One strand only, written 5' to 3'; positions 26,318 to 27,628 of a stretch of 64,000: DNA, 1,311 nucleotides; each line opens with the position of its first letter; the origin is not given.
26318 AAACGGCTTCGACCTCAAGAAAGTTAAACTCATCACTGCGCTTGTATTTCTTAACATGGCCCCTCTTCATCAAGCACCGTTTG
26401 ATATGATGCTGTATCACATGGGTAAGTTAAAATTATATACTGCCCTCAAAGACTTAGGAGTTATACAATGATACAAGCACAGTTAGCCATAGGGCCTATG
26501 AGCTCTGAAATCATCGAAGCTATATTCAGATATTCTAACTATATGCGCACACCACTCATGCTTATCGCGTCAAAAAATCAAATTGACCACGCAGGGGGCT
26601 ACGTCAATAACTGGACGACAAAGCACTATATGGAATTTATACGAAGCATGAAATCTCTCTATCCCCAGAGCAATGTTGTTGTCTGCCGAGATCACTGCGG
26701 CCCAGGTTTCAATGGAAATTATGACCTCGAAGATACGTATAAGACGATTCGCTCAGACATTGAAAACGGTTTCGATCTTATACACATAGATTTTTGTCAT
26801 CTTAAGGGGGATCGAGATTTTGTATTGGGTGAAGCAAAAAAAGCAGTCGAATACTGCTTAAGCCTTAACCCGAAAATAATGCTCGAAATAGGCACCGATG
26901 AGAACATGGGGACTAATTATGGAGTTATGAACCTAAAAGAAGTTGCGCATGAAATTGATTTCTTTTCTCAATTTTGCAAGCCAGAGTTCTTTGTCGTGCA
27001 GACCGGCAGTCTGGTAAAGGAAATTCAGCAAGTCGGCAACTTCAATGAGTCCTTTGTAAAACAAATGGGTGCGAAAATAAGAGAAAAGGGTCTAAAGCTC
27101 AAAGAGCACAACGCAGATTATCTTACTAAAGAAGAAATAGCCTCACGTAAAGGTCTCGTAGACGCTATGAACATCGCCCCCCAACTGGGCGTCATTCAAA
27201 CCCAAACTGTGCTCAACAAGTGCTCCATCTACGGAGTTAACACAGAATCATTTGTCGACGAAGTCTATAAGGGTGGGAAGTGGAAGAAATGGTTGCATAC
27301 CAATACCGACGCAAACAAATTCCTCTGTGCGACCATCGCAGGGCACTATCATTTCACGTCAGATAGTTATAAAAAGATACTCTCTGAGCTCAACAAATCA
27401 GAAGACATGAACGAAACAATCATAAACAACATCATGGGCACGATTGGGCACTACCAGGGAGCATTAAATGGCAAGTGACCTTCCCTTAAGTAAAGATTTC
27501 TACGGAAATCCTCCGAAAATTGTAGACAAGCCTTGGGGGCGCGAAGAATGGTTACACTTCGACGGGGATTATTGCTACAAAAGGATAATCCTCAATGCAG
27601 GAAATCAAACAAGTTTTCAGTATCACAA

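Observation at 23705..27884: Five-gene operon that looks like an undescribed nucleotide-sugar activation route (HAD phosphatase, NTase, NTase-kinase fusion, GatZ/KbaZ-like barrel, cupin)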

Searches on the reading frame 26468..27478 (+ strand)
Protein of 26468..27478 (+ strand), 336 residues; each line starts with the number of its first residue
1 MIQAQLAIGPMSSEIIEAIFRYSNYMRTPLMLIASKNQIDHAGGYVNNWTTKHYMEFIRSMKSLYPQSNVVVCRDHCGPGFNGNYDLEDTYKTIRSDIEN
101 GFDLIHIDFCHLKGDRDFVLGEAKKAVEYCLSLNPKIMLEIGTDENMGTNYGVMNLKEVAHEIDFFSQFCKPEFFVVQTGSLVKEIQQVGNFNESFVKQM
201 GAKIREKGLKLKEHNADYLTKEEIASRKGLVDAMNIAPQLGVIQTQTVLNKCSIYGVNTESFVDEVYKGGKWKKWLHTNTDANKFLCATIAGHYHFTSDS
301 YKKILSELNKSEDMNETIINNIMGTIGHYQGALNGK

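Call 3: search_protein_families(library=pfam, proteins=[window:26468-27478:+], max_evalue=0.01)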
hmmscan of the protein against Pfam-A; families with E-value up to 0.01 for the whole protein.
window:26468-27478:+ (336 aa): 2 families
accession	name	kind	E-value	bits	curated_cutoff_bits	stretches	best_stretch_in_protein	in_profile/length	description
PF08013.17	GatZ_KbaZ-like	-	1.3e-07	31.2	26.7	1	14-110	25-126/420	D-tagatose-1,6-bisphosphate aldolase subunit GatZ/KbaZ-like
PF01116.26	F_bP_aldolase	-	1.4e-05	25.2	25.5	1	10-143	22-136/277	Fructose-bisphosphate aldolase class-II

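Call 4: search_protein_families(library=ncbifam, proteins=[window:26468-27478:+], max_evalue=0.01)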
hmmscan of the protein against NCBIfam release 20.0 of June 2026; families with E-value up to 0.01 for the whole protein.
window:26468-27478:+ (336 aa): 5 families
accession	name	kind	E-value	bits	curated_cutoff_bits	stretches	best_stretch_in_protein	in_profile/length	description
NF012002.0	PRK15458.1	equivalog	9.7e-08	31.5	707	1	15-112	29-130/428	tagatose-bisphosphate aldolase subunit KbaZ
TIGR00167.1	cbbA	subfamily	2.1e-07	30.6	215.6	1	11-154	26-153/290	ketose-bisphosphate aldolase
TIGR02810.1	agaZ_gatZ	equivalog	1.1e-06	27.8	568.8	1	14-109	24-124/420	D-tagatose-bisphosphate aldolase, class II, non-catalytic subunit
NF011626.0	PRK15052.1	equivalog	0.0002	20.3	579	1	13-110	24-126/421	tagatose-bisphosphate aldolase subunit GatZ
TIGR01859.1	fruc_bis_ald_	equivalog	0.00084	19.1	343.05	1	13-171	26-163/282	class II fructose-1,6-bisphosphate aldolase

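Call 6: search_solved_structures(query=window:26468-27478:+, max_evalue=1, show_alignments=3)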
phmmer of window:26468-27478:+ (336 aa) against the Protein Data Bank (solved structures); distinct sequences matched with E-value up to 1: 2.
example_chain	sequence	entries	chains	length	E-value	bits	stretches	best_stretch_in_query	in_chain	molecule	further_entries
2fiq_A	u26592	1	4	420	0.0013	21.4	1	15-110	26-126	putative tagatose 6-phosphate kinase 1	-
3txv_A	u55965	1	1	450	0.073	15.6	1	15-84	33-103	Probable tagatose 6-phosphate kinase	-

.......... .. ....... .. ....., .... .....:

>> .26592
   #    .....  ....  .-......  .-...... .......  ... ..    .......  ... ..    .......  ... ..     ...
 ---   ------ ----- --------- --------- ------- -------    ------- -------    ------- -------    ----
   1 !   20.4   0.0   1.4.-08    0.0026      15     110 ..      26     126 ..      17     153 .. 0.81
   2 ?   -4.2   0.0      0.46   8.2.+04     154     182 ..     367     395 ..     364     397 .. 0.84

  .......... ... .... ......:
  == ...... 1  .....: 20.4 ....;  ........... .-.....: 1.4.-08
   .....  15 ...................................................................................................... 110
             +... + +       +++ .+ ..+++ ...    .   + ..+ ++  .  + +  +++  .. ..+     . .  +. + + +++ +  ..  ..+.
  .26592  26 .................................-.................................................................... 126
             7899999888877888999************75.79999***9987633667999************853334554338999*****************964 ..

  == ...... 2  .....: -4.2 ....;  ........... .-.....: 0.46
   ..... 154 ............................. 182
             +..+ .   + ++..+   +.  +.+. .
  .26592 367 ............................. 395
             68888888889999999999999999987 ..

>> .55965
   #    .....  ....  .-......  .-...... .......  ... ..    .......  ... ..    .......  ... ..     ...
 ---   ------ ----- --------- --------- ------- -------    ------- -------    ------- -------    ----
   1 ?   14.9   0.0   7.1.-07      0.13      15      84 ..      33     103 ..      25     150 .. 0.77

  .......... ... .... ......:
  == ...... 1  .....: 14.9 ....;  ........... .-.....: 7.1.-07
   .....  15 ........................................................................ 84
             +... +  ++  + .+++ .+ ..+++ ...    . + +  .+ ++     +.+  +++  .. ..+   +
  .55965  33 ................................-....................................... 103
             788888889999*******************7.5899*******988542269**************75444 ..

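Call 8: find_homologous_proteins(query=window:26468-27478:+, max_evalue=0.001)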
Query window:26468-27478:+ (336 aa): 1888 proteins with E <= 0.001 among 2852 candidates; the best 120 are listed.
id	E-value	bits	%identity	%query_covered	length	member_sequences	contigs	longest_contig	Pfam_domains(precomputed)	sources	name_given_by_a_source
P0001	3.0e-216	735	93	100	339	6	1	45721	PF01116.27,PF08013.18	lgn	-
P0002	4.0e-191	653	80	100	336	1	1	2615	PF08013.18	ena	-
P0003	2.8e-186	637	77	100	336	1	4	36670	PF08013.18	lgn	-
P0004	2.8e-185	633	79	100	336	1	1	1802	PF08013.18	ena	-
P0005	1.4e-179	615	78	100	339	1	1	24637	PF01116.27,PF08013.18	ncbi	-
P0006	1.2e-172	592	74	100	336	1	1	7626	PF08013.18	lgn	-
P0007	9.0e-171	586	73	100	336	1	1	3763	PF08013.18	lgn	-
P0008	8.0e-170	583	72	100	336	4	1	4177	PF01116.27,PF08013.18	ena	-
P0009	1.1e-160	553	69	100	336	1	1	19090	PF01116.27,PF08013.18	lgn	-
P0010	7.6e-160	550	68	100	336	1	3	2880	PF08013.18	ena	-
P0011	1.1e-158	546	69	98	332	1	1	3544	PF08013.18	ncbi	-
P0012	2.1e-157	542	69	98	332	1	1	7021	PF08013.18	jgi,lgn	jgi:hypothetical protein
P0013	8.5e-157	540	70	98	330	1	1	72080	PF08013.18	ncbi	ncbi:MAG: class II D-tagatose-bisphosphate aldolase, non-catalytic subunit [Candidatus Diapherotrite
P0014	9.5e-157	540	70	98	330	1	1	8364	PF08013.18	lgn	-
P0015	1.2e-156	539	66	99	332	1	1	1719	PF08013.18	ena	-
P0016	3.4e-156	538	67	99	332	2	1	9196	PF08013.18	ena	-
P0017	1.2e-155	536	69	98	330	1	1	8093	PF08013.18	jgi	jgi:protein-tyrosine-phosphatase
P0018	2.1e-155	535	67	99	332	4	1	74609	PF08013.18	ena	-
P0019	3.2e-155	535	68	98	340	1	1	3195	PF08013.18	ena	-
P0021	7.9e-155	533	67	98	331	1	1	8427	PF08013.18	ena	-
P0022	7.6e-154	530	68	98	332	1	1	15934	PF08013.18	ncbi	-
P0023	1.0e-153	530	67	98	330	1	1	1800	PF08013.18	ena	-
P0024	1.9e-153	529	67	97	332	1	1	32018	PF08013.18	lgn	-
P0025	2.2e-153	529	66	98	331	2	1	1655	PF08013.18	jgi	-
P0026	2.3e-153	528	66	98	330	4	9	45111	PF08013.18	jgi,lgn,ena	-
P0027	2.7e-153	528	66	99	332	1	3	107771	PF08013.18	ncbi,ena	ncbi:MAG: class II D-tagatose-bisphosphate aldolase, non-catalytic subunit [Nanoarchaeota archaeon]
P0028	3.2e-153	528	66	98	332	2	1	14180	PF08013.18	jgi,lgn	jgi:fructose/tagatose bisphosphate aldolase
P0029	4.4e-153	528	66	98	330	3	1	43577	PF08013.18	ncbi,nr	ncbi:MAG: class II D-tagatose-bisphosphate aldolase, non-catalytic subunit [Nanoarchaeota archaeon]|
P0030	1.2e-152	526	66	98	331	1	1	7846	PF08013.18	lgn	-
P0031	3.1e-152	525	68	98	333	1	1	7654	PF08013.18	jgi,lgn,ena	-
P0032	3.3e-152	525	66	100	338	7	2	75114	PF08013.18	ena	-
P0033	6.5e-152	524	66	98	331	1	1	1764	PF08013.18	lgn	-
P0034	1.7e-151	522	65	99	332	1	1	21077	PF08013.18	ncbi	-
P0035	1.7e-151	522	63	98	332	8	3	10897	PF08013.18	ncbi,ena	ncbi:MAG: class II D-tagatose-bisphosphate aldolase, non-catalytic subunit [Nanoarchaeota archaeon]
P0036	3.1e-151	521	66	98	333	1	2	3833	PF08013.18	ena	-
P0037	5.4e-151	521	66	99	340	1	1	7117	PF08013.18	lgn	-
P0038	1.1e-150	520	66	98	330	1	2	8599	PF08013.18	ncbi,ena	-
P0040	1.2e-150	520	65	98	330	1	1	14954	PF08013.18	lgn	-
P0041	1.2e-150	519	65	98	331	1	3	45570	PF08013.18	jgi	jgi:hypothetical protein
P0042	1.3e-150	519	65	98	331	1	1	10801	PF08013.18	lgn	-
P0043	1.3e-150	519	65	98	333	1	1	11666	PF08013.18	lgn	-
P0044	1.4e-150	519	66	98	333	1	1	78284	PF08013.18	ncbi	-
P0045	1.7e-150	519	66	98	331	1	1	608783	PF08013.18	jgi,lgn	jgi:hypothetical protein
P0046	1.9e-150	519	65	98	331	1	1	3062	PF01116.27,PF08013.18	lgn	-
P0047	2.9e-150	518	65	98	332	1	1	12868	PF08013.18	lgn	-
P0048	3.1e-150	518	65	98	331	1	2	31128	PF08013.18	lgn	-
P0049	4.0e-150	518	66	98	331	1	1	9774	PF08013.18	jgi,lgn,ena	-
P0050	4.2e-150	518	66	98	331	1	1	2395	PF08013.18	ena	-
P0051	4.6e-150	518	67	98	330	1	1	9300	PF08013.18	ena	-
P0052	4.8e-150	518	66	98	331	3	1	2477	PF08013.18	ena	-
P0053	5.8e-150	517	65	99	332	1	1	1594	PF08013.18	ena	-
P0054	6.7e-150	517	67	98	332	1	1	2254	PF01116.27,PF08013.18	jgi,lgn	jgi:hypothetical protein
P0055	6.8e-150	517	65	98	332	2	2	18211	PF08013.18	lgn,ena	-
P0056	7.1e-150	517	65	98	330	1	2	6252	PF08013.18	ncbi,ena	-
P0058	8.3e-150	517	65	99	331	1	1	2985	PF08013.18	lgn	-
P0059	1.1e-149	516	65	98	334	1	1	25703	PF08013.18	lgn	-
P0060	1.7e-149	516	67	98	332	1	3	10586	PF08013.18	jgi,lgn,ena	-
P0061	2.3e-149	515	65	98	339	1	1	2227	PF08013.18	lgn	-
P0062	2.5e-149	515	65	98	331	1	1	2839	PF08013.18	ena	-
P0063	2.5e-149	515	65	98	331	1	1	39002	PF08013.18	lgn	-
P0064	2.6e-149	515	65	98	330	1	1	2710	PF08013.18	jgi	jgi:hypothetical protein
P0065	2.8e-149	515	66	98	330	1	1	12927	PF08013.18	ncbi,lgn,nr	ncbi:class II D-tagatose-bisphosphate aldolase, non-catalytic subunit [Candidatus Pacearchaeota arch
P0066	4.5e-149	514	64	98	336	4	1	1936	PF08013.18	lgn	-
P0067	4.6e-149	514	66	99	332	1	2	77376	PF08013.18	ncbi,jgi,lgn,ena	-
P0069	5.5e-149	514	64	98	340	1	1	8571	PF08013.18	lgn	-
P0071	1.3e-148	513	64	98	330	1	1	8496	PF08013.18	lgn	-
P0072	1.4e-148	513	67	98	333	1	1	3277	PF01116.27,PF08013.18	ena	-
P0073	1.7e-148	512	64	98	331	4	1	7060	PF08013.18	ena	-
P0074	2.4e-148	512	64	99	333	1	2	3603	PF01116.27,PF08013.18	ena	-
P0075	2.4e-148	512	65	99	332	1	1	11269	PF08013.18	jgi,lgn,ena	-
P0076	2.9e-148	512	65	98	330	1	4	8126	PF08013.18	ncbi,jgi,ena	-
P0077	3.1e-148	512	66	98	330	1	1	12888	PF08013.18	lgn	-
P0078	4.4e-148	511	66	95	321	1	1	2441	PF08013.18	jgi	jgi:hypothetical protein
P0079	4.9e-148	511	65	98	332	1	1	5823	PF01116.27,PF08013.18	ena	-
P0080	1.3e-147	509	64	98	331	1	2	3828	PF08013.18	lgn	-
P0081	1.6e-147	509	65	98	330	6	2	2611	PF08013.18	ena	-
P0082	1.7e-147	509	67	97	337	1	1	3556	PF01116.27,PF08013.18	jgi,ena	-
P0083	1.7e-147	509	66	98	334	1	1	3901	PF08013.18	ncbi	-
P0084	2.6e-147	509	63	98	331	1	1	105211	PF01116.27,PF08013.18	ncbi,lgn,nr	ncbi:class II fructose-bisphosphate aldolase [Candidatus Woesearchaeota archaeon]|nr:class II fructo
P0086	2.9e-147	508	64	98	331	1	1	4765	PF08013.18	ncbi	-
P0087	3.0e-147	508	64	98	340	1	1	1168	PF08013.18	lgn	-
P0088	3.5e-147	508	64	93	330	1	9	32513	PF08013.18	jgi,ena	-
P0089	3.8e-147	508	64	98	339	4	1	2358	PF08013.18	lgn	-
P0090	4.4e-147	508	64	98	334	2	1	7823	PF01116.27,PF08013.18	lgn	-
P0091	6.6e-147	507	66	96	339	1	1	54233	PF08013.18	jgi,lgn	-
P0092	6.9e-147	507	64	99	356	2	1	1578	PF08013.18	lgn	-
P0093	7.2e-147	507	64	97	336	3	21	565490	PF01116.27,PF08013.18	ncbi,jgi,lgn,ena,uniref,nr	ncbi:hypothetical protein GW933_01050 [Candidatus Falkowbacteria bacterium]|uniref:Tagatose-6-phosph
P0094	7.2e-147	507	67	96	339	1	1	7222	PF08013.18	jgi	jgi:hypothetical protein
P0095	9.2e-147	507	65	98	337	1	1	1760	PF08013.18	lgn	-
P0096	1.0e-146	507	65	98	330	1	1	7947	PF08013.18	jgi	jgi:hypothetical protein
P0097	1.1e-146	506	65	98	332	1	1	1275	PF01116.27,PF08013.18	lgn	-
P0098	1.1e-146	506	64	98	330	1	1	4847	PF08013.18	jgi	jgi:tagatose-6-phosphate kinase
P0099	1.7e-146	506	65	96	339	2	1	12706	PF01116.27,PF08013.18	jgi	jgi:hypothetical protein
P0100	2.6e-146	505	66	96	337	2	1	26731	PF08013.18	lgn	-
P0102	3.3e-146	505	65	97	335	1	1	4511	PF08013.18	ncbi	-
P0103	3.5e-146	505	64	98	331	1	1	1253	PF08013.18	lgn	-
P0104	3.8e-146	505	65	97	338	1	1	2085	PF08013.18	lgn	-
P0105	3.9e-146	505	67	98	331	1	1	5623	PF08013.18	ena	-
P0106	4.2e-146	505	65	96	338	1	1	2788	PF01116.27,PF08013.18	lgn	-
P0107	4.3e-146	505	64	98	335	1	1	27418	PF08013.18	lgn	-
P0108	4.6e-146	504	65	98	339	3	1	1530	PF08013.18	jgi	-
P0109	4.9e-146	504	65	93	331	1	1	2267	PF08013.18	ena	-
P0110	5.6e-146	504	64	98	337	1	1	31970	PF08013.18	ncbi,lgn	-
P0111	6.8e-146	504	66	98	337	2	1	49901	PF08013.18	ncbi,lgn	ncbi:MAG: class II D-tagatose-bisphosphate aldolase, non-catalytic subunit [Patescibacteria group ba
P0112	6.8e-146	504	64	98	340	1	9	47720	PF08013.18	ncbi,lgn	-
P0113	7.5e-146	504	65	98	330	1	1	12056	PF08013.18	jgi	-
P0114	1.1e-145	503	64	98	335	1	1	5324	PF08013.18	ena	-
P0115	1.4e-145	503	64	99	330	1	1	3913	PF01116.27,PF08013.18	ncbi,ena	-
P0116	1.6e-145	503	64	98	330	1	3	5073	PF08013.18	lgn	-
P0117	1.7e-145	503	65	98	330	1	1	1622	PF08013.18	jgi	-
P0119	1.7e-145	503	63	98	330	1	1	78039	PF08013.18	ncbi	ncbi:MAG: class II D-tagatose-bisphosphate aldolase, non-catalytic subunit [Nanoarchaeota archaeon]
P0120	1.8e-145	502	65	98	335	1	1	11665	PF08013.18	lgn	-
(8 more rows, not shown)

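Call 9: find_encoding_contigs(protein=P0093, flank=8000, max_places=3)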
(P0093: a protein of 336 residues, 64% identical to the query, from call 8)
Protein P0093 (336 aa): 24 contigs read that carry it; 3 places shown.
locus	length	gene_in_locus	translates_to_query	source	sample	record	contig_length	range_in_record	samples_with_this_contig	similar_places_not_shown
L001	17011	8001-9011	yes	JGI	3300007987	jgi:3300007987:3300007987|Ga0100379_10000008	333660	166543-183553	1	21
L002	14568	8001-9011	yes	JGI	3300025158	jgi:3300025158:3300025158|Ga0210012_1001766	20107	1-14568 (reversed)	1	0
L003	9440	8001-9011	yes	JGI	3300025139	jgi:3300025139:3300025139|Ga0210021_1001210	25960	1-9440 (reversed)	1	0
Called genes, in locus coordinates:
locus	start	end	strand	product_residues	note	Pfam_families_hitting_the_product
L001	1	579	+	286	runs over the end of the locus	PF00535:Glycos_transf_2, PF10111:Glyco_tranf_2_2 (weak)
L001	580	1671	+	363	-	PF04138:GtrA_DPMS_TM, PF01209:Ubie_methyltran, PF13489:Methyltransf_23, PF02353:CMAS (weak), PF13649:Methyltransf_25, PF13847:Methyltransf_31, PF08241:Methyltransf_11, PF08242:Methyltransf_12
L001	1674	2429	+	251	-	-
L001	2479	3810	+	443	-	PF01943:Polysacc_synt, PF13440:Polysacc_synt_3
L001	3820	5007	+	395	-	-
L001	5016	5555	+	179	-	PF08282:Hydrolase_3 (weak)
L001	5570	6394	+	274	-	PF08501:Shikimate_dh_N, PF01488:Shikimate_DH, PF03435:Sacchrp_dh_NADP, PF03807:F420_oxidored (faint), PF18317:SDH_C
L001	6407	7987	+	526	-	PF00483:NTP_transferase (faint), PF12804:NTP_transf_3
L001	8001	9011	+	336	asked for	PF01116:F_bP_aldolase (faint), PF08013:GatZ_KbaZ-like (faint)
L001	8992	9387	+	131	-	PF01050:MannoseP_isomer, PF07883:Cupin_2 (weak)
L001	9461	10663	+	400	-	PF13439:Glyco_transf_4, PF00534:Glycos_transf_1, PF13692:Glyco_trans_1_4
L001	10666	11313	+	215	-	PF13489:Methyltransf_23, PF08241:Methyltransf_11, PF08242:Methyltransf_12 (weak), PF13649:Methyltransf_25 (weak), PF13847:Methyltransf_31 (weak)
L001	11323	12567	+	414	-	PF13439:Glyco_transf_4, PF13477:Glyco_trans_4_2 (weak), PF13579:Glyco_trans_4_4, PF00534:Glycos_transf_1, PF13692:Glyco_trans_1_4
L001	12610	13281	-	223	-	PF00293:NUDIX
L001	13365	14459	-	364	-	PF13439:Glyco_transf_4, PF20706:GT4-conflict (weak), PF00534:Glycos_transf_1, PF13692:Glyco_trans_1_4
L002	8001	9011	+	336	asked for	PF01116:F_bP_aldolase (faint), PF08013:GatZ_KbaZ-like (faint)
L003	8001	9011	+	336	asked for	PF01116:F_bP_aldolase (faint), PF08013:GatZ_KbaZ-like (faint)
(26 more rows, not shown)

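Call 10: find_encoding_contigs(protein=P0084, flank=8000, max_places=2)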
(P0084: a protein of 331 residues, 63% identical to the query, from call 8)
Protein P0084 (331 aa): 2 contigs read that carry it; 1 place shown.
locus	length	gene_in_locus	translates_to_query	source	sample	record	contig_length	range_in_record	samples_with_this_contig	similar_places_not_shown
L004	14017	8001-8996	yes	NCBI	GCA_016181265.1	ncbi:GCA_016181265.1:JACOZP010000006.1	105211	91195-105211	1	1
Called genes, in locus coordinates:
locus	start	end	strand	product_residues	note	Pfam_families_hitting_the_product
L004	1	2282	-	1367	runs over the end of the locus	-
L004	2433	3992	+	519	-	PF02310:B12-binding (weak), PF04055:Radical_SAM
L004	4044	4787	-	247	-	PF00485:PRK (faint)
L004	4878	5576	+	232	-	PF00483:NTP_transferase (faint), PF12804:NTP_transf_3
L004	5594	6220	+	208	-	-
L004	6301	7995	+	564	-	PF12804:NTP_transf_3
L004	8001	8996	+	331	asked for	PF01116:F_bP_aldolase (weak), PF08013:GatZ_KbaZ-like (weak)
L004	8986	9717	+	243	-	PF00106:adh_short, PF01370:Epimerase, PF08659:KR, PF23441:SDR (weak), PF13561:adh_short_C2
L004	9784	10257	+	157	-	PF01050:MannoseP_isomer (weak)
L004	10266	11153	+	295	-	-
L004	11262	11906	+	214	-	PF05724:TPMT (faint), PF03848:TehB (weak), PF13489:Methyltransf_23, PF08241:Methyltransf_11, PF08242:Methyltransf_12, PF13649:Methyltransf_25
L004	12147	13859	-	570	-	PF13231:PMT_2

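Call 11: find_encoding_contigs(protein=P0045, flank=8000, max_places=2)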
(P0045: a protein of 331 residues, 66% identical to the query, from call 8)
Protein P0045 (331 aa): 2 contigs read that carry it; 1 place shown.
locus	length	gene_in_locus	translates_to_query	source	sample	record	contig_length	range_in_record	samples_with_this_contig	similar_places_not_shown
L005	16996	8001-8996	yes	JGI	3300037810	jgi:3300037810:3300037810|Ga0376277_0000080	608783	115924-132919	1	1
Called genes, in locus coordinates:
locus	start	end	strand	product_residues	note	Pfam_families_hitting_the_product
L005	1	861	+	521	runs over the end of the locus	PF02355:SecD_SecF_C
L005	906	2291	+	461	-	PF01554:MatE (weak), PF01943:Polysacc_synt, PF13440:Polysacc_synt_3, PF01554:MatE (weak)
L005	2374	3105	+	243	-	PF12804:NTP_transf_3, PF20202:DUF6564 (weak)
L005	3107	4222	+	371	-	PF00266:Aminotran_5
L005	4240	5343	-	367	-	PF01008:IF-2B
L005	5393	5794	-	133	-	PF04892:VanZ-LLP1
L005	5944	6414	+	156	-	PF08282:Hydrolase_3 (weak)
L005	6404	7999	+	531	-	PF12804:NTP_transf_3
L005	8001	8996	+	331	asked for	PF08013:GatZ_KbaZ-like (faint)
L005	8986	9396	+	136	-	PF01050:MannoseP_isomer (weak), PF07883:Cupin_2 (weak)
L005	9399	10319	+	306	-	PF13489:Methyltransf_23 (weak), PF08241:Methyltransf_11, PF08242:Methyltransf_12 (faint), PF13649:Methyltransf_25 (weak), PF13847:Methyltransf_31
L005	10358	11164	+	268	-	PF01066:CDP-OH_P_transf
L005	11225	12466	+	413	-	-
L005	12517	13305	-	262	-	-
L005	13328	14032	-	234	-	PF00483:NTP_transferase (faint), PF12804:NTP_transf_3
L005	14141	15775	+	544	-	PF02310:B12-binding, PF04055:Radical_SAM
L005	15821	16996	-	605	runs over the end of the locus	PF02310:B12-binding (weak), PF04055:Radical_SAM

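Call 22: search_solved_structures(query=A2, max_evalue=1, show_alignments=3)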
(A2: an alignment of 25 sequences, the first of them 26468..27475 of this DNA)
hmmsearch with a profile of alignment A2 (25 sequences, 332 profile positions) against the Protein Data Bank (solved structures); distinct sequences matched with E-value up to 1: 3.
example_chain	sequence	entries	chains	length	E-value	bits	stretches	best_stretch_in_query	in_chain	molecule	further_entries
2fiq_A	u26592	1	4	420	0.00032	23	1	14-109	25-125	putative tagatose 6-phosphate kinase 1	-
3txv_A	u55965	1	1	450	0.0053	19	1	14-109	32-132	Probable tagatose 6-phosphate kinase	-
3q94_A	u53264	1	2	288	0.087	15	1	89-143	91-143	Fructose-bisphosphate aldolase, class II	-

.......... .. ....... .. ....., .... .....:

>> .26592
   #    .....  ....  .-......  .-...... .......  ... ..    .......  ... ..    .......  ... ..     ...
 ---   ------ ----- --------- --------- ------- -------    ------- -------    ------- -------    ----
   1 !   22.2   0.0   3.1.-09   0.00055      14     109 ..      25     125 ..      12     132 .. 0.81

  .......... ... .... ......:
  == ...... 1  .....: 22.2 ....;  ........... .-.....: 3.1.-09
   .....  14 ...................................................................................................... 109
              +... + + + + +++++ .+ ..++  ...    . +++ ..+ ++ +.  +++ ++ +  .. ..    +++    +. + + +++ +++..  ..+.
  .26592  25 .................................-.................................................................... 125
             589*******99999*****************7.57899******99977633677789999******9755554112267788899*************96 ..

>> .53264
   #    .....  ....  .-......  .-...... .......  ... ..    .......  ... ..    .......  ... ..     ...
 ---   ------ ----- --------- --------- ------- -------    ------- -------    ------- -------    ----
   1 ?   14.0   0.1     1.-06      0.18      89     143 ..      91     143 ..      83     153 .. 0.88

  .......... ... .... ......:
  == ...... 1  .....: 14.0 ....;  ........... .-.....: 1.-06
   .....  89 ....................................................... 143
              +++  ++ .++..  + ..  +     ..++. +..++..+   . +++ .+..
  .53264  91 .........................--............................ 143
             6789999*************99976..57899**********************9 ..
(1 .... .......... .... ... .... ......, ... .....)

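Call 32: predict_structure(alignment_id=A2)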
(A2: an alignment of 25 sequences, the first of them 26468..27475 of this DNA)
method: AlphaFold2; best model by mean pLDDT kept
length: 336 residues; sequences in the alignment: 25
mean_pLDDT: 86.3   pTM: 0.88
mean pLDDT of the five models: 86.3, 85.0, 84.9, 84.1, 83.3
residues with pLDDT >= 90: 186; 70-90: 108; 50-70: 28; < 50: 14
segments of 3 or more residues with pLDDT < 50: 146-152, 183-189
pLDDT, mean of each block of 10 residues (from residue 1): 90 95 97 86 74 95 98 82 77 94 92 85 95 97 56 68 90 86 46 81 90 88 90 89 95 97 89 65 83 91 97 97 96 84
secondary structure, 60 per line:
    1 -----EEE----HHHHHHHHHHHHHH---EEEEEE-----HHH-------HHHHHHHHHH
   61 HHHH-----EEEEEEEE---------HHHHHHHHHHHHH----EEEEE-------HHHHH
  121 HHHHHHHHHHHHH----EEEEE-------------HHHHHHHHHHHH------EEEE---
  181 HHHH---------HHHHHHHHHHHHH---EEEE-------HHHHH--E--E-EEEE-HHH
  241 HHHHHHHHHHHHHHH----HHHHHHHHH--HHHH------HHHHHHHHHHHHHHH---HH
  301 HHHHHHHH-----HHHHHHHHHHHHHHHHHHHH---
elements in order: E6-8 H13-26 E30-35 H51-64 E70-77 H87-99 E104-108 H116-133 E138-142 H156-167 E174-177 H181-184 H194-206 E210-213 H221-225 E233-236 H238-255 H260-268 H271-274 H281-295 H299-308 H314-333
